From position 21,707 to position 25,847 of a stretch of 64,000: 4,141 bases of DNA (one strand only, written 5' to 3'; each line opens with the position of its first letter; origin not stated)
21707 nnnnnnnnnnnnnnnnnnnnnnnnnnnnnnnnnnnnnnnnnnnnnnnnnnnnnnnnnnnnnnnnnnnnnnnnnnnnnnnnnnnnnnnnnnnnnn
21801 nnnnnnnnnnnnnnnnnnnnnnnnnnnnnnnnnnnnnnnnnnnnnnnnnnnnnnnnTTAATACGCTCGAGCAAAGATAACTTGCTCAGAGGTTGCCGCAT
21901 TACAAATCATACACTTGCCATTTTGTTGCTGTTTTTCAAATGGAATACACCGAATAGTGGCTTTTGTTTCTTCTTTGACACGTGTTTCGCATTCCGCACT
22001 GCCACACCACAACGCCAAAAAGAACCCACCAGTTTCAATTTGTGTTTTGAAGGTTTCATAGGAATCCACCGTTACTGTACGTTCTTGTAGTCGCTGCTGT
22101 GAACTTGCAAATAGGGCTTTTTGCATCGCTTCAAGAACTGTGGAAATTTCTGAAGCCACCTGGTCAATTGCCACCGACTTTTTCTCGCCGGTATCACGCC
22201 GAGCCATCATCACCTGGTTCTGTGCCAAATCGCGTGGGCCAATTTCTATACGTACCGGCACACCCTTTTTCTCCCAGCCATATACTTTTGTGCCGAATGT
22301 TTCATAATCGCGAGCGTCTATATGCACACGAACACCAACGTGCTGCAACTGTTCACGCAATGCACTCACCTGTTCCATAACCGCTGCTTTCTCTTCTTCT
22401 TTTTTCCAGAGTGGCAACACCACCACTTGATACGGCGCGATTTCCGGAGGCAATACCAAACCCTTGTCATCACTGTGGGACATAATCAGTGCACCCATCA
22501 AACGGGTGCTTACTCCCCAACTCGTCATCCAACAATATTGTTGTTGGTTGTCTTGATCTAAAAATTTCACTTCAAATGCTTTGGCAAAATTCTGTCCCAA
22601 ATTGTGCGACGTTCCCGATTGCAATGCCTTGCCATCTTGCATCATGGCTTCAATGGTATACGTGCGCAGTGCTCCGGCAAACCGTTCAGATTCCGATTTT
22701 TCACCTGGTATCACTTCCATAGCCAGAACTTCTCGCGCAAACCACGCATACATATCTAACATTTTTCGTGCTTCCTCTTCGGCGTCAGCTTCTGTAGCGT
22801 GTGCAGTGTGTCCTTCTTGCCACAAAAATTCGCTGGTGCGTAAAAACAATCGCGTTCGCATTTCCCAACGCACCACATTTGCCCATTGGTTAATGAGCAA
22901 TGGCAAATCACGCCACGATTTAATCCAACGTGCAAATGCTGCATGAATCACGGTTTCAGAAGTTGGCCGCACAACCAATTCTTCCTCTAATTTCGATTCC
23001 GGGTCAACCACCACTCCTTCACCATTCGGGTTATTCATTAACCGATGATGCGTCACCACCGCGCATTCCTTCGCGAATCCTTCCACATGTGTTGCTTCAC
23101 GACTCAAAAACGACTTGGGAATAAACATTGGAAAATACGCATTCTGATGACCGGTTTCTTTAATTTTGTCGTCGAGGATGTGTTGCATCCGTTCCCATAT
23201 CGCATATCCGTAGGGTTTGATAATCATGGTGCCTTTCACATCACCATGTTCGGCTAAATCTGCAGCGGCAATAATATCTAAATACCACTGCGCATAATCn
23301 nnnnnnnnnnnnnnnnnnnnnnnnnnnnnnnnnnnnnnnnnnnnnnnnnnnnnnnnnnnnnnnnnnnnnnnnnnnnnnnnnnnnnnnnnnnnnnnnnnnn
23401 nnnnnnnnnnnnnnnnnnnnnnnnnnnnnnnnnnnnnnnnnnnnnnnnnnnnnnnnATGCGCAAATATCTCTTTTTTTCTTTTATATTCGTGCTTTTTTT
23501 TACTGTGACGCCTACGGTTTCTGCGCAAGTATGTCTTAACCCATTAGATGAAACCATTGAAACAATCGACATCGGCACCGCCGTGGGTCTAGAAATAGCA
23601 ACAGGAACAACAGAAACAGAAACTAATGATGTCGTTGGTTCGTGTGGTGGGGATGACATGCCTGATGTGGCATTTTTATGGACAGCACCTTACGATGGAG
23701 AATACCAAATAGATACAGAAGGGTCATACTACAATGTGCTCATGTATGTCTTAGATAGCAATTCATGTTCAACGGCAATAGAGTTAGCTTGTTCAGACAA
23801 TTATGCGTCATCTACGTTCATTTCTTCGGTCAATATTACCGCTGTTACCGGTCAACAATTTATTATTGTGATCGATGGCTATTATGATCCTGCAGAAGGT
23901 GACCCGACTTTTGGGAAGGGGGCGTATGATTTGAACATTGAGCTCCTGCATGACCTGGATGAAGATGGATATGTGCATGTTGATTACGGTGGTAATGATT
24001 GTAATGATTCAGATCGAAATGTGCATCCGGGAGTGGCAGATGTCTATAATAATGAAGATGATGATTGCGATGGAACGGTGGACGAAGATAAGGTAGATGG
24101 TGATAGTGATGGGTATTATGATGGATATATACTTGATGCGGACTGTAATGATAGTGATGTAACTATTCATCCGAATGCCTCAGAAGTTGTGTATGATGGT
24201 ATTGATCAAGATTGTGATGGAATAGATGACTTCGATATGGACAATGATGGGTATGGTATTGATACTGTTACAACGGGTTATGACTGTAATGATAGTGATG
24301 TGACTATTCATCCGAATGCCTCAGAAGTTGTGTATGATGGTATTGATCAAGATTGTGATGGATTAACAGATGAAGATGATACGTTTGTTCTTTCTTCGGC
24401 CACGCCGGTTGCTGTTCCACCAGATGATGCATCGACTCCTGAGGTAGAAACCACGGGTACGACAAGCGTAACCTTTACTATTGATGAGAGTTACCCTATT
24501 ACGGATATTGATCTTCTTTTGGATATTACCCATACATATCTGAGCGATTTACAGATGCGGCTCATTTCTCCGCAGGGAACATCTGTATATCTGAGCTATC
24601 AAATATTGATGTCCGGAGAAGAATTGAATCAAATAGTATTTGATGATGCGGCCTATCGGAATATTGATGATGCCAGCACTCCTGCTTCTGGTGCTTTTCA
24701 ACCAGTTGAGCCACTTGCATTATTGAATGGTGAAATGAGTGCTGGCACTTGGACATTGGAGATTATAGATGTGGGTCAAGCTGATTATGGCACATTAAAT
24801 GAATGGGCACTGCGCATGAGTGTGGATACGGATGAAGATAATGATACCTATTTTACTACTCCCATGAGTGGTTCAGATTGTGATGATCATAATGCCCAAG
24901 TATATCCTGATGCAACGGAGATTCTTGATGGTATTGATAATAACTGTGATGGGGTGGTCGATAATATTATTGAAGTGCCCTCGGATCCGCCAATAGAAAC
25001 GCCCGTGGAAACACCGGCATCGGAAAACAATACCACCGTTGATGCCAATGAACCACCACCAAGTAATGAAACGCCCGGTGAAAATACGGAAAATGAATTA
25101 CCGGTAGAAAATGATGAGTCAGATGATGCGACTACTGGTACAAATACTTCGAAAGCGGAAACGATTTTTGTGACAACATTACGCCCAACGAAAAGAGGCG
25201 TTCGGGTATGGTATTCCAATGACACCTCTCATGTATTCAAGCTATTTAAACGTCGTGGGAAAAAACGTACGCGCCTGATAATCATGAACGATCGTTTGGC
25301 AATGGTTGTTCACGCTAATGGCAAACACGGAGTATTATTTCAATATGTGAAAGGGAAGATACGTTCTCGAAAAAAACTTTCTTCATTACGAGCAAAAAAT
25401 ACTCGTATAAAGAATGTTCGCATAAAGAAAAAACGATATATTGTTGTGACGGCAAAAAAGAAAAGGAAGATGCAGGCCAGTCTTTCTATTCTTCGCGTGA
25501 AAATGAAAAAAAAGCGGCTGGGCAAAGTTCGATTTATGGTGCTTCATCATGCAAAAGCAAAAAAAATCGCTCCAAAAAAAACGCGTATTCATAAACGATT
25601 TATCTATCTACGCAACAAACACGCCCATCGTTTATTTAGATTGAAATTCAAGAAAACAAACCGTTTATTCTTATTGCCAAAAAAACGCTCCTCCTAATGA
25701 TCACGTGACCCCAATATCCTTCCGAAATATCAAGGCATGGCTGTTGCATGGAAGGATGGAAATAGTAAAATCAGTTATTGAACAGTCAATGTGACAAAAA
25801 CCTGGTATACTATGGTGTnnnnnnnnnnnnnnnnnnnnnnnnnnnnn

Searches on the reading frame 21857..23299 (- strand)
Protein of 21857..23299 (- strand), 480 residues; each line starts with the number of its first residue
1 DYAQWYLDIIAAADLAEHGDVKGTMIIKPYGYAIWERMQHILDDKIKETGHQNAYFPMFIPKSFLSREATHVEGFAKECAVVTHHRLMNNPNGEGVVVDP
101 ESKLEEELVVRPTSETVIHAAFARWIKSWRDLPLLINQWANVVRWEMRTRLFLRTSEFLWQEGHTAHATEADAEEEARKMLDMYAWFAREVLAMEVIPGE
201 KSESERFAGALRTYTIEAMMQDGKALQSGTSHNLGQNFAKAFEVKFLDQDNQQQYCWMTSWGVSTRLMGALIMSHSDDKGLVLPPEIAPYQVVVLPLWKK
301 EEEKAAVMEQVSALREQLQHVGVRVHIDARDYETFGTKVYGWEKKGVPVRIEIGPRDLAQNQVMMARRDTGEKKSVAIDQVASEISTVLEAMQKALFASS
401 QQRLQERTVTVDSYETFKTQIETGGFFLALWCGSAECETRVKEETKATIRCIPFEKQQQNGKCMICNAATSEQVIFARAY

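Call 20: find_related_loci(query=window:21857-23299:-, collection=genome_contigs, flank=10000)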
Query window:21857-23299:- (480 aa) in genome_contigs; peptide patterns used: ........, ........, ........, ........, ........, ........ (x = any residue, [..] = any of these).
18 stretches matched a pattern; 9 encode a relative of the query (tblastn E <= 1e-3); 9 distinct loci.
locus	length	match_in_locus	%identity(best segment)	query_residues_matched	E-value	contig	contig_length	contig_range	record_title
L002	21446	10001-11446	60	1-480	0e+0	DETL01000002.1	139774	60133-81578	MAG TPA_asm: Bacteroidales bacterium UBA3289 UBA3289_contig_189, whole genome shotgun sequence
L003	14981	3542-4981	60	2-480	0e+0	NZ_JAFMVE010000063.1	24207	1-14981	Carboxylicivirga caseinilyticus strain A049 scaffold_63_length=24208, whole genome shotgun sequence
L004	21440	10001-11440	61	1-480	0e+0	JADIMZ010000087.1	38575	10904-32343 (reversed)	MAG: Candidatus Pullibacteroides excrementavium isolate 2889 A2M15__C266007_L38575_SRR9113710, whole genome shotgun sequ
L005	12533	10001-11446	59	1-480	0e+0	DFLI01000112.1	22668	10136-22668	MAG TPA_asm: Bacteroidales bacterium UBA3623 UBA3623_contig_419, whole genome shotgun sequence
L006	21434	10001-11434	58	1-480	0e+0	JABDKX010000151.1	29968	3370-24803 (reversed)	MAG: Saprospiraceae bacterium isolate SS_bin_60 k127_761092, whole genome shotgun sequence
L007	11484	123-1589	53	1-480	1e-170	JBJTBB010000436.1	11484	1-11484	MAG: Planctomycetaceae bacterium isolate samp_4332_semibin_209 samp_4332_2181566, whole genome shotgun sequence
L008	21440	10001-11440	58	1-480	0e+0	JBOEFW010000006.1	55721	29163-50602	MAG: Aureispira sp. isolate PBSAbac1 PBSA13_contig_204, whole genome shotgun sequence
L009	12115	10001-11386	47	2-480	4e-137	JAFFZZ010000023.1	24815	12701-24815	MAG: Candidatus Babeliaceae bacterium isolate Zod_maxbin_2.173 k87_9279727, whole genome shotgun sequence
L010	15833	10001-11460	71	1-480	6e-169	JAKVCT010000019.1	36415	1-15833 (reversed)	MAG: Saprospiraceae bacterium isolate ALOHA_ZT_61 ZT-Saprospiraceae-1_19, whole genome shotgun sequence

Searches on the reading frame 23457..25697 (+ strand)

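Call 3: search_protein_families(library=pfam, proteins=[window:23457-25697:+], max_evalue=0.01)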
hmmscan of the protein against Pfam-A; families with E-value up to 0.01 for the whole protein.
window:23457-25697:+ (746 aa): 3 families
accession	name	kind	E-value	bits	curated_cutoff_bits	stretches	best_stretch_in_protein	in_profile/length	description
PF11617.13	Cu-binding_MopE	-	1.5e-38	131.1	27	4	474-502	1-29/30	Putative metal-binding motif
PF01483.27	P_proprotein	-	4.8e-14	52.7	21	1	350-453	3-85/86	Proprotein convertase P-domain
PF23759.1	GBD_T9SS_assoc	-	0.0088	16.8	27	0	35-116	9-86/116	Galactose binding domain-like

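Call 56: search_protein_families(library=padloc, proteins=[window:23457-25697:+], max_evalue=0.00001)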
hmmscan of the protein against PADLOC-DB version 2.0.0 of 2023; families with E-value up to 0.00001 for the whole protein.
window:23457-25697:+ (746 aa): 0 families
